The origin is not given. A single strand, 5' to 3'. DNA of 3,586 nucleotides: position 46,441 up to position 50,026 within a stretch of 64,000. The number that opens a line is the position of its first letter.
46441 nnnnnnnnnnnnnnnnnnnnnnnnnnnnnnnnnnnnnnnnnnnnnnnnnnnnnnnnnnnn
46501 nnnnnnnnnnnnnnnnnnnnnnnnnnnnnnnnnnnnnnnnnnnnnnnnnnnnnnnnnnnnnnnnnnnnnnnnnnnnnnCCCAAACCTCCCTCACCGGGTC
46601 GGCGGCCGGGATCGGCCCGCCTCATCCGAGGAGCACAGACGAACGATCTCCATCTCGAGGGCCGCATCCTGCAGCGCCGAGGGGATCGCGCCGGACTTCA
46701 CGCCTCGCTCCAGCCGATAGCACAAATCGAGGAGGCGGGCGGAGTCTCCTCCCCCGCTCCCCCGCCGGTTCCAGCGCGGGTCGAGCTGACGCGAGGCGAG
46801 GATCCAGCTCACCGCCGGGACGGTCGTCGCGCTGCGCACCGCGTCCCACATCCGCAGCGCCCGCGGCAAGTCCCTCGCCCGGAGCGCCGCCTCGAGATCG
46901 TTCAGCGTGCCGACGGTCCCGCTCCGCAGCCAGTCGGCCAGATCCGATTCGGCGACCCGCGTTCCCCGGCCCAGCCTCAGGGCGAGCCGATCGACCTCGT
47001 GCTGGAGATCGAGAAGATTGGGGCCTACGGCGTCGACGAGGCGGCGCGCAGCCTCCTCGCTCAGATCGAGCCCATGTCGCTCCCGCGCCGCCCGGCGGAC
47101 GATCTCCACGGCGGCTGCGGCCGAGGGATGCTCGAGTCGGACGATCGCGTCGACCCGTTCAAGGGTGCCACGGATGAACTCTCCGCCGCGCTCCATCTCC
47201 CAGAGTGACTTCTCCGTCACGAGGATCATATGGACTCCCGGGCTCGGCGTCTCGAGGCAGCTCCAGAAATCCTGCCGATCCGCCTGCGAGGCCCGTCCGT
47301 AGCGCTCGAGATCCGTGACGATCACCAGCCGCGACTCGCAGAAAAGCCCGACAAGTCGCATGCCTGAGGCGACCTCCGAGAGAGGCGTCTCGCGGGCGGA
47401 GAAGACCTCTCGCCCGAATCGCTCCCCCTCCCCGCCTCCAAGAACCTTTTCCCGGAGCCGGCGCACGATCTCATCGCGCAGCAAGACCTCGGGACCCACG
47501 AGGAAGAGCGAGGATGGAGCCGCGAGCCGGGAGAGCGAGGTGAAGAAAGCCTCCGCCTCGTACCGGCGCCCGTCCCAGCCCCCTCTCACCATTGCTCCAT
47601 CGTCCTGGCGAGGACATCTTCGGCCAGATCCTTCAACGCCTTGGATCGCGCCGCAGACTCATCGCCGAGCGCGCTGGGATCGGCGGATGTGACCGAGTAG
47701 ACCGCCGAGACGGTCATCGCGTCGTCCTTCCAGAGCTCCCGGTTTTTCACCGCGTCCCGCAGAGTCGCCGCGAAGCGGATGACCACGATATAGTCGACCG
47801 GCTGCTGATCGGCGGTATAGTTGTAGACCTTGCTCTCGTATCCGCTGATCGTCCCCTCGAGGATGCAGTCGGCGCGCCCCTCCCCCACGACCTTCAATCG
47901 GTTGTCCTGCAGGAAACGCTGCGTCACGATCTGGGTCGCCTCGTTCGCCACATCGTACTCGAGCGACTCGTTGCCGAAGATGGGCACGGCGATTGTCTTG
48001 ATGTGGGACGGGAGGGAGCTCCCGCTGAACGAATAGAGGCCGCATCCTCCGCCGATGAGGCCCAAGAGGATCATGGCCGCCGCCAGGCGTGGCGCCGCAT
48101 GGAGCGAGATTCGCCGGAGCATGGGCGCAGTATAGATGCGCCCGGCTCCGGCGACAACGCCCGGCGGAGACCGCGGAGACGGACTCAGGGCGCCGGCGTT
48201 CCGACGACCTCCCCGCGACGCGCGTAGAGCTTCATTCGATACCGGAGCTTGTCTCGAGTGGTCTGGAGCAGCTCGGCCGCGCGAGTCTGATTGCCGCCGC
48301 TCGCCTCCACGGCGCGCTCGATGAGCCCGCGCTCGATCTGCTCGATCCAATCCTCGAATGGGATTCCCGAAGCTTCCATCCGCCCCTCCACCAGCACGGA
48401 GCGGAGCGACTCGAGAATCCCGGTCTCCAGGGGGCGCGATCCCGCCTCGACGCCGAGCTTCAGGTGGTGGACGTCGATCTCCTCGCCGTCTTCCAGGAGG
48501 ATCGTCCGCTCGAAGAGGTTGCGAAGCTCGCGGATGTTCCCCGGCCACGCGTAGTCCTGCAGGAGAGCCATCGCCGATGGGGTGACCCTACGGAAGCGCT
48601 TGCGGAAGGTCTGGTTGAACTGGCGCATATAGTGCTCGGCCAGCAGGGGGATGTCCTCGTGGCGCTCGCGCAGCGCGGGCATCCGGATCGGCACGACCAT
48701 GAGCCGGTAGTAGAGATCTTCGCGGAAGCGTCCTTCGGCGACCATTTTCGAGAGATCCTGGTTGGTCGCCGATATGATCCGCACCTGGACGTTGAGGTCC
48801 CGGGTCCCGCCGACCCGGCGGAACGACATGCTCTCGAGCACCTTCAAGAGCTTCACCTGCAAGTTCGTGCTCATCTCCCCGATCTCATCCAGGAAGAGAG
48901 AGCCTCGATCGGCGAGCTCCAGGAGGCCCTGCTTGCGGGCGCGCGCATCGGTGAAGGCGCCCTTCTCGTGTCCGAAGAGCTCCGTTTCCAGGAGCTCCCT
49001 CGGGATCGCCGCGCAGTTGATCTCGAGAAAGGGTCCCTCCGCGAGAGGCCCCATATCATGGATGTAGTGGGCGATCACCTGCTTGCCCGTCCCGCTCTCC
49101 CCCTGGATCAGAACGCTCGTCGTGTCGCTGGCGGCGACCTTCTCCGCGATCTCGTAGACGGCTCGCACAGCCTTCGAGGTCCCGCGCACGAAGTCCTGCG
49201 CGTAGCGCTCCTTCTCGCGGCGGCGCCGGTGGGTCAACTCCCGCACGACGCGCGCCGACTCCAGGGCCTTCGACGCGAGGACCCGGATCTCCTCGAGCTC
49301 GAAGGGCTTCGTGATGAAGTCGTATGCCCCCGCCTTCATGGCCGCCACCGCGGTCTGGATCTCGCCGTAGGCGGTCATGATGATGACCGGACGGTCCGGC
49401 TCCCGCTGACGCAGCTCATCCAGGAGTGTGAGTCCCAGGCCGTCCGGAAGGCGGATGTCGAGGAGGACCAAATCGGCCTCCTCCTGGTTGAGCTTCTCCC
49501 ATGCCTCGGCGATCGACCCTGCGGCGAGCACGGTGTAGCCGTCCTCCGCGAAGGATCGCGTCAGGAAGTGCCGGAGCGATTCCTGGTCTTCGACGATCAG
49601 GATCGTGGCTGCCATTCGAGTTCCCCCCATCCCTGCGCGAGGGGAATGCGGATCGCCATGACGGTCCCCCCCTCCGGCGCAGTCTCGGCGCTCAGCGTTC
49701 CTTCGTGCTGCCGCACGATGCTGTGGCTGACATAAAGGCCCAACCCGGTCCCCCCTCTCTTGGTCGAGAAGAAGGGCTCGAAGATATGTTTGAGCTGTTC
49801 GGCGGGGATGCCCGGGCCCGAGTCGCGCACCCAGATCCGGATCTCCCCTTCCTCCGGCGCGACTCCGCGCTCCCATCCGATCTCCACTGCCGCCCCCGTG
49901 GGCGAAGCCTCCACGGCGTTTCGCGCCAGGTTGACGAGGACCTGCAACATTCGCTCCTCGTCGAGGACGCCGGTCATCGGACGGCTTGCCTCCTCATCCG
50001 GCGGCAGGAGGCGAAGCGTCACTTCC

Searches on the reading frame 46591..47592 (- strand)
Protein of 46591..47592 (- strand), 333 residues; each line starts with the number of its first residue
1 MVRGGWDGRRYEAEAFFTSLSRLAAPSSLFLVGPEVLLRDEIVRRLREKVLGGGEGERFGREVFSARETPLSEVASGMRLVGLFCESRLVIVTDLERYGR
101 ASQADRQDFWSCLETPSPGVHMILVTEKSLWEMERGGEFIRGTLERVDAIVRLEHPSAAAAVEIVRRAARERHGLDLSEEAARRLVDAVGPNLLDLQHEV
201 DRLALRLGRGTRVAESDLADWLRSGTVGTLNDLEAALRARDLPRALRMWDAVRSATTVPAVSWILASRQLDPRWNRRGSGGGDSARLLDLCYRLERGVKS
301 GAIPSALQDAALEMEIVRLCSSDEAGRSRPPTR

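Call 8: search_protein_families(library=pfam, proteins=[window:46591-47592:-], max_evalue=0.001)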
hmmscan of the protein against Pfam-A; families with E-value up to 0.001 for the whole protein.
window:46591-47592:- (333 aa): 0 families

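Call 74: search_protein_families(library=ncbifam, proteins=[window:46591-47592:-], max_evalue=0.00001)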
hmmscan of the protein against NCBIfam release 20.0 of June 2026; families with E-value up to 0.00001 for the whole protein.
window:46591-47592:- (333 aa): 1 family
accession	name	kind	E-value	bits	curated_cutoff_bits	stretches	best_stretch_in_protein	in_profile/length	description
TIGR01128.2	holA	equivalog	6.5e-28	98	80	1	30-266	3-236/316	DNA polymerase III subunit delta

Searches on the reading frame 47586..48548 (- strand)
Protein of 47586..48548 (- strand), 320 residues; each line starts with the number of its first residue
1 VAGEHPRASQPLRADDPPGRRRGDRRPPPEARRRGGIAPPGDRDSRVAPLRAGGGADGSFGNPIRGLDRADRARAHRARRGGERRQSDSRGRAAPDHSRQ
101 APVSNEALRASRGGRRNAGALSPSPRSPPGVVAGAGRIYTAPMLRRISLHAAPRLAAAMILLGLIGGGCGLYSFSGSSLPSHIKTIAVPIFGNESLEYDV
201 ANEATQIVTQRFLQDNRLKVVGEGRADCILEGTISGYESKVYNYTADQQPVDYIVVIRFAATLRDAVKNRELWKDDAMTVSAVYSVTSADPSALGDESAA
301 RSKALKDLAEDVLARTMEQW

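Call 8: search_protein_families(library=pfam, proteins=[window:47586-48548:-], max_evalue=0.001)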
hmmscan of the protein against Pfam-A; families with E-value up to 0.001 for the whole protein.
window:47586-48548:- (320 aa): 1 family
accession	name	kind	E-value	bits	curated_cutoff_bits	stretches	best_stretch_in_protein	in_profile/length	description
PF04390.17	LptE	-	5.4e-11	43.6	23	1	183-315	1-117/118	Lipopolysaccharide-assembly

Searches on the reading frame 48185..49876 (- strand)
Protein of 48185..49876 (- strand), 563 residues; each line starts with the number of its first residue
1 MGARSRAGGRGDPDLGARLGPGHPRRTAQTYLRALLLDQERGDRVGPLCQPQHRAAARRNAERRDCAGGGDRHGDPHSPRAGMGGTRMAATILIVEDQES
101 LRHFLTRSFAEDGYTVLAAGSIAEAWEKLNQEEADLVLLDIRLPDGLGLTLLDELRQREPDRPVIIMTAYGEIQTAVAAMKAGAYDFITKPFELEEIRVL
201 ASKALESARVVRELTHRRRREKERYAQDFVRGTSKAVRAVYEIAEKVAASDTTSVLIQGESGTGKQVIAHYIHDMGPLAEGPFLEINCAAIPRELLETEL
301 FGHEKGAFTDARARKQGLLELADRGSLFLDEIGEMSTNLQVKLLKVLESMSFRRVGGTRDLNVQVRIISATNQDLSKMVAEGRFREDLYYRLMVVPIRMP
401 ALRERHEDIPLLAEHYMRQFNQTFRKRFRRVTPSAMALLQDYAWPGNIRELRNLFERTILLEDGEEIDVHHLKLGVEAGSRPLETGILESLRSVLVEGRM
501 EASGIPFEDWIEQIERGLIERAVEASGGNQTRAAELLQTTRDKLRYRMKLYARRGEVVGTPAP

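Call 8: search_protein_families(library=pfam, proteins=[window:48185-49876:-], max_evalue=0.001)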
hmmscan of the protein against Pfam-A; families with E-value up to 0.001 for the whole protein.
window:48185-49876:- (563 aa): 10 families
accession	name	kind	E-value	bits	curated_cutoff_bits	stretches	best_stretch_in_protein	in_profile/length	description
PF00158.32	Sigma54_activat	-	7.9e-67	224.6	20.2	1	232-397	3-167/168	Sigma-54 interaction domain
PF00072.30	Response_reg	-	1.1e-30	106.4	30.2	1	92-198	1-107/111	Response regulator receiver domain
PF25601.1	AAA_lid_14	-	3.8e-27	94.4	27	1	403-478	1-76/87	AAA+ ATPase lid domain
PF14532.12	Sigma54_activ_2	-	5.7e-19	69.2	25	1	239-402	9-138/138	Sigma-54 interaction domain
PF02954.25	HTH_8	-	3.2e-10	40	22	1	511-550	2-41/42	Bacterial regulatory protein, Fis family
PF01078.27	Mg_chelatase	-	2.3e-06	27.6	20.3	0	314-372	97-157/207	Magnesium chelatase, subunit ChlI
PF13191.12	AAA_16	-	3.3e-05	24.9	32.6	0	236-331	8-104/167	AAA ATPase domain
PF07728.20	AAA_5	-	4.6e-05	23.9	22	1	255-373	2-123/139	AAA domain (dynein-related subfamily)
PF00493.29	MCM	-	8.3e-05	22.2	23.3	1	247-377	52-177/224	MCM P-loop domain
PF00004.35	AAA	-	0.00088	20.2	21.2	0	255-386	1-125/131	ATPase family associated with various cellular activities (AAA)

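Call 74: search_protein_families(library=ncbifam, proteins=[window:48185-49876:-], max_evalue=0.00001)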
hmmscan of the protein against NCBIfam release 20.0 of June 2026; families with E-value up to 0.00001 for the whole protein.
window:48185-49876:- (563 aa): 106 families (the best 25 are shown)
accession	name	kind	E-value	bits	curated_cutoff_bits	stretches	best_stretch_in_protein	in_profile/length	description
NF008469.0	PRK11361.1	equivalog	1.7e-131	439.1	714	1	89-552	4-455/461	acetoacetate metabolism transcriptional regulator AtoC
TIGR01818.1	ntrC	equivalog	5.2e-127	424.4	558.6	1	92-549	1-461/463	nitrogen regulation protein NR(I)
NF051870.1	NAssimRespRegNtrX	equivalog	5.3e-113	378.3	600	1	90-549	2-448/452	nitrogen assimilation response regulator NtrX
NF041946.1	LuxO_transreg_Vib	equivalog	1.8e-112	376.5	800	1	95-544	2-453/463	quorum-sensing sigma-54 dependent transcriptional regulator LuxO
TIGR02915.1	PEP_resp_reg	equivalog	5e-111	371.7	502.6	1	92-548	1-439/445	PEP-CTERM-box response regulator transcription factor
TIGR01817.1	nifA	equivalog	1.1e-102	344.6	528.85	1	197-551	167-527/534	nif-specific transcriptional activator NifA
NF008176.1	PRK10923.1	equivalog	2e-102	343.2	620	1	91-549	5-464/469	nitrogen regulation protein NR(I)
NF011695.0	PRK15115.1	equivalog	3.1e-102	342.6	763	1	87-464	4-370/445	two-component system response regulator GlrR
NF007689.0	PRK10365.1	equivalog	7e-102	341.5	760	1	90-545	6-436/441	sigma-54-dependent response regulator transcription factor ZraR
NF038308.1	RNA_repair_RtcR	equivalog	9.2e-100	335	650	1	87-554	26-519/530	RNA repair transcriptional activator RtcR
NF041552.1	TF_PrdR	equivalog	2.6e-99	333.1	795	1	194-551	234-576/577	sigma-54 dependent transcriptional regulator PrdR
NF050807.1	TransRegFlbDCaul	equivalog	1.2e-95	321.1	750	1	109-561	20-448/454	sigma-54-dependent transcriptional regulator FlbD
NF049963.1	RespRegFlgRCampy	domain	1.4e-93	314.1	750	1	92-474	3-379/429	fla regulon two-component system response regulator FlgR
NF003451.0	PRK05022.1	equivalog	6.3e-88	295.7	476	1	178-545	133-502/512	nitric oxide reductase transcriptional regulator NorR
TIGR02974.1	phageshock_pspF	equivalog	4.6e-83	279.2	443.55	1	232-551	3-336/336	phage shock protein operon transcriptional activator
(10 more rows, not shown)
